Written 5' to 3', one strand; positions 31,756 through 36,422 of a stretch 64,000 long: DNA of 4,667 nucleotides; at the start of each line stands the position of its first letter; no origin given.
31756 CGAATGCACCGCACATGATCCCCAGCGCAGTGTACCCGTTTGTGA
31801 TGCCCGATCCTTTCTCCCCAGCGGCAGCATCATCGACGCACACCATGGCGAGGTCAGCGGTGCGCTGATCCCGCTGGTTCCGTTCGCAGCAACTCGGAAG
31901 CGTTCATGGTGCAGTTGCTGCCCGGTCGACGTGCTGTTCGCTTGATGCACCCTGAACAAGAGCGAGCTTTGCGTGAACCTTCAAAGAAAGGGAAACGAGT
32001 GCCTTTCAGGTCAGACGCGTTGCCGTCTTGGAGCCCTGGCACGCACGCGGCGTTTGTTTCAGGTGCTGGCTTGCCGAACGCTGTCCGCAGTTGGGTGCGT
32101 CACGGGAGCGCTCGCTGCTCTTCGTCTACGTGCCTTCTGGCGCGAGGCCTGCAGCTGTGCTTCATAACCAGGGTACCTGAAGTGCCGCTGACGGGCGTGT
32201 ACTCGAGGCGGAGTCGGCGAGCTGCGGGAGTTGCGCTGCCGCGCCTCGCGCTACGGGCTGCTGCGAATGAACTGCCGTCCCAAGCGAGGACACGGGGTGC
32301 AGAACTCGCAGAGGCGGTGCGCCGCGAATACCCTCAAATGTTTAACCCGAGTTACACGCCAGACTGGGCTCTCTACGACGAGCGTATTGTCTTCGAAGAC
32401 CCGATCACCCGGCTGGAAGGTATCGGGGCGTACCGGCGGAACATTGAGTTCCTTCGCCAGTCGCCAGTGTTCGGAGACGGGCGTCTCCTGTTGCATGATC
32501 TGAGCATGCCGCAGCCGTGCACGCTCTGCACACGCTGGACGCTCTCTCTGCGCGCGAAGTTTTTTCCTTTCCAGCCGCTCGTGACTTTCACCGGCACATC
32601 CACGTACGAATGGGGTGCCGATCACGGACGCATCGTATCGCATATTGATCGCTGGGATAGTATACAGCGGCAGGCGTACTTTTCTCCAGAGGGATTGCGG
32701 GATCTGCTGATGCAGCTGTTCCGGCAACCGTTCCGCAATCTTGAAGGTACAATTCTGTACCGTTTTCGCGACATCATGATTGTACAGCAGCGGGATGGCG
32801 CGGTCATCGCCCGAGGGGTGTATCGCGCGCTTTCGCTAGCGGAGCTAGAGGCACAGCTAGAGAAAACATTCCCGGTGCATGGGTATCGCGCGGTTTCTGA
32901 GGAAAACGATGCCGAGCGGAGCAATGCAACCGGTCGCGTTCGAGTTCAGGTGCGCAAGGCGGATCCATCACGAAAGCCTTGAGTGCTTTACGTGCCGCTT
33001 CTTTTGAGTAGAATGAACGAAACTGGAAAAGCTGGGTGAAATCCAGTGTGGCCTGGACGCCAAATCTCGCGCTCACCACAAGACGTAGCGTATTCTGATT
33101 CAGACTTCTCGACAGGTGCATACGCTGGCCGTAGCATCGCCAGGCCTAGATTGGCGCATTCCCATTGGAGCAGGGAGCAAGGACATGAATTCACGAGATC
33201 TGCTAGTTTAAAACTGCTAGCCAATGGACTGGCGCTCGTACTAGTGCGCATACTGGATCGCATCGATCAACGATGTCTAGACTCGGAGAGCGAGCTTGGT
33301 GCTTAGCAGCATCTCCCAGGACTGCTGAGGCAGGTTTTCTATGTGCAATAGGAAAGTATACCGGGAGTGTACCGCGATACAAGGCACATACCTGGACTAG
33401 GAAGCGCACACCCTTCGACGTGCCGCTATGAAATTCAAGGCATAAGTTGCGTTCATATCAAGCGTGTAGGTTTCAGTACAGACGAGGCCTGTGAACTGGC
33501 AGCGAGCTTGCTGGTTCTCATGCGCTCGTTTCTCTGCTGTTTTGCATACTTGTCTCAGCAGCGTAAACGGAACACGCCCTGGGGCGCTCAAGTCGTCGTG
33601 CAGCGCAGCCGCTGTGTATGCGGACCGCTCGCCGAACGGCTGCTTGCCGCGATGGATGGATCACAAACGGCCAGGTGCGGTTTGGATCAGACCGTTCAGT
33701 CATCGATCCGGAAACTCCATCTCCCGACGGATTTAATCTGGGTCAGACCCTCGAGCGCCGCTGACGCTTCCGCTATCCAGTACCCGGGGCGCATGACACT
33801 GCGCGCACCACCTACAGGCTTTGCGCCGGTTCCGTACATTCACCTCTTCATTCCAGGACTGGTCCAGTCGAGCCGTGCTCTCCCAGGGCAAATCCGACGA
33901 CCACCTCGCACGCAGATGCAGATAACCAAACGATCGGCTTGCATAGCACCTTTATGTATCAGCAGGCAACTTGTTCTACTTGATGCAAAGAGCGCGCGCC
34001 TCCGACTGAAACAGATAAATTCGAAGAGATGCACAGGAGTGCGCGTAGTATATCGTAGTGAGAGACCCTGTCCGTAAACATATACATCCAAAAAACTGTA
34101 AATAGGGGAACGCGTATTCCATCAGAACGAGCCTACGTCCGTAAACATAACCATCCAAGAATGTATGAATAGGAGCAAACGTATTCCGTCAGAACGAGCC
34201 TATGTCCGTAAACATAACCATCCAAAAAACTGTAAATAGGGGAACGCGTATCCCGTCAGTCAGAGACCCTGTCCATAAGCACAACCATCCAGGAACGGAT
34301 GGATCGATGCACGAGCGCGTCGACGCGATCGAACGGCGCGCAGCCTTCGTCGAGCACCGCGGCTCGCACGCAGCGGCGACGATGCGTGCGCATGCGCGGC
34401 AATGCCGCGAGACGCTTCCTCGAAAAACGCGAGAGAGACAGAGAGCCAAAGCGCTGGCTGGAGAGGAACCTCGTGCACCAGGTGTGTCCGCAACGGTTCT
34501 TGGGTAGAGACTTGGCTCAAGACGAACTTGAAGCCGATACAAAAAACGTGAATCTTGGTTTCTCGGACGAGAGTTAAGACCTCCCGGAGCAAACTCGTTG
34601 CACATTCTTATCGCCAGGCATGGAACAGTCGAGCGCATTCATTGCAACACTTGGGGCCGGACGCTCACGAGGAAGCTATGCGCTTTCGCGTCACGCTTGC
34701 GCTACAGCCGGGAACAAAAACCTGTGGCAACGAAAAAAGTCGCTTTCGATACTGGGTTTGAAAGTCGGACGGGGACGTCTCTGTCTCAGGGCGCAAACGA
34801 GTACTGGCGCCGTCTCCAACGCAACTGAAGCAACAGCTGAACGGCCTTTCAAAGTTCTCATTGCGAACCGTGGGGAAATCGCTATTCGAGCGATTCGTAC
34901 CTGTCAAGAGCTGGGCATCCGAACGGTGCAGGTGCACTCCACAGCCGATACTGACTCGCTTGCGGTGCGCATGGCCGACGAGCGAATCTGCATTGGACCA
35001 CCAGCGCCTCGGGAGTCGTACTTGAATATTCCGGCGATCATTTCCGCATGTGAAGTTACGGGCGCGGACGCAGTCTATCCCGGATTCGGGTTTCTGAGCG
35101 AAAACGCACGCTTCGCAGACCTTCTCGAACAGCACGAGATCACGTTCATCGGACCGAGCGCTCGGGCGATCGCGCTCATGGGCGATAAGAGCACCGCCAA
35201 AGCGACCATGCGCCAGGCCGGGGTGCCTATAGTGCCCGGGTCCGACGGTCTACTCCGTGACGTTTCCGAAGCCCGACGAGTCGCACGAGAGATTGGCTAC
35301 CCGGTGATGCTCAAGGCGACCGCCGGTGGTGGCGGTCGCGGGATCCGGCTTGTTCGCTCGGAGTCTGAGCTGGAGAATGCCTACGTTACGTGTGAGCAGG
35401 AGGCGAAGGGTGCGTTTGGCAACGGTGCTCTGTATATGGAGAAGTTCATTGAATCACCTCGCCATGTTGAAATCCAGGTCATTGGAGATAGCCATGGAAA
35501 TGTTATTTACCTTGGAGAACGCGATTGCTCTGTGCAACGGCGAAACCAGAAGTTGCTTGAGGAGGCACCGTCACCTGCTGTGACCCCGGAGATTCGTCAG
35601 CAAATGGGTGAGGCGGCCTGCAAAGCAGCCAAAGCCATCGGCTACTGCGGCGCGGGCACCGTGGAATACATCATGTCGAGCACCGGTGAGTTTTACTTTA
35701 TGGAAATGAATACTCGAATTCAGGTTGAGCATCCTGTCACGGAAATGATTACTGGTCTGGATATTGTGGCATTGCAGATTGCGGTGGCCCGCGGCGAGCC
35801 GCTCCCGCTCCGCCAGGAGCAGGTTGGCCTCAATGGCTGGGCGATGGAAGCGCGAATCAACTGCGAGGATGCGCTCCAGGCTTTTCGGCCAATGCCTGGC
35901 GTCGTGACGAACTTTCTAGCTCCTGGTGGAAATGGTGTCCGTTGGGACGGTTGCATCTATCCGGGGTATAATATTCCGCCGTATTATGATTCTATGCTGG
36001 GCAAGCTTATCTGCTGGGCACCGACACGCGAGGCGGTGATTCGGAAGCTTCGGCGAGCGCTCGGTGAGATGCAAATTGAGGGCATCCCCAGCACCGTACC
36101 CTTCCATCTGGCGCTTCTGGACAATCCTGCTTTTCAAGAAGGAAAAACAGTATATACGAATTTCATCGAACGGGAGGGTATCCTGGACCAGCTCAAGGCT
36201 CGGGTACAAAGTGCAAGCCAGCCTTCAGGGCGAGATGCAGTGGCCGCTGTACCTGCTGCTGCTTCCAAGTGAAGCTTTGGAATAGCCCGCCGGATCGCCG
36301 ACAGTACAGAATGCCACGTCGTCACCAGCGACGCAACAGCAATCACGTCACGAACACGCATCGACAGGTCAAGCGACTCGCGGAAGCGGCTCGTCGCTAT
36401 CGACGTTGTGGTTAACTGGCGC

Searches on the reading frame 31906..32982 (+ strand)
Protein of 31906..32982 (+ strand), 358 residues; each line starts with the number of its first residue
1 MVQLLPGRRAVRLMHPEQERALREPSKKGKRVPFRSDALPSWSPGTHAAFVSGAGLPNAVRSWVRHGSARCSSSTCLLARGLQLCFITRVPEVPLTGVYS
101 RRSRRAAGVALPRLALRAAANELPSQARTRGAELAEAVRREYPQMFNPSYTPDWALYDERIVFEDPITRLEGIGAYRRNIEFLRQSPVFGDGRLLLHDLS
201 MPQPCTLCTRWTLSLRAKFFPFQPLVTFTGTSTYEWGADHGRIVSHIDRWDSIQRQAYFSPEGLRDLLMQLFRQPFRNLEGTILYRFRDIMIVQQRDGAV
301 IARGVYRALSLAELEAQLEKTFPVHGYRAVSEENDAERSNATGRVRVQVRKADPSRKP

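Call 8: search_protein_families(library=pfam, proteins=[window:31906-32982:+])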
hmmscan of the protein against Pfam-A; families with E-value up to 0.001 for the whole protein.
window:31906-32982:+ (358 aa): 2 families
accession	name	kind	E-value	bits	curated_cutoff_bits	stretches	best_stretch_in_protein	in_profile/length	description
PF10184.16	DUF2358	-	4.5e-18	66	24.3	1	133-246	2-113/113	Uncharacterized conserved protein (DUF2358)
PF12680.13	SnoaL_2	-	6.9e-05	23.8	27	1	155-246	18-102/102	SnoaL-like domain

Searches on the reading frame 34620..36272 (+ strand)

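Call 8: search_protein_families(library=pfam, proteins=[window:34620-36272:+])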
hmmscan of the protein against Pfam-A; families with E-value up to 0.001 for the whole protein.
window:34620-36272:+ (550 aa): 6 families
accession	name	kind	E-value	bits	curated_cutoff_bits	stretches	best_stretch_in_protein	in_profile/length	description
PF02786.22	CPSase_L_D2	-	4e-79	265.4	19.8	1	189-396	1-209/211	Carbamoyl-phosphate synthase L chain, ATP binding domain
PF00289.28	Biotin_carb_N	-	1.6e-42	144.9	25.5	1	78-184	4-110/110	Biotin carboxylase, N-terminal domain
PF02785.25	Biotin_carb_C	-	7e-35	119.8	32.4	1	410-517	1-107/108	Biotin carboxylase C-terminal domain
PF02222.28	ATP-grasp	-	3.7e-12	46.7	27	1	212-366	16-162/179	ATP-grasp domain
PF07478.18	Dala_Dala_lig_C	-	4.3e-11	43.2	24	1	214-365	19-174/204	D-ala D-ala ligase C-terminus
PF02655.19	ATP-grasp_3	-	8.9e-05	23.1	23.2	1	189-368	3-158/160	ATP-grasp domain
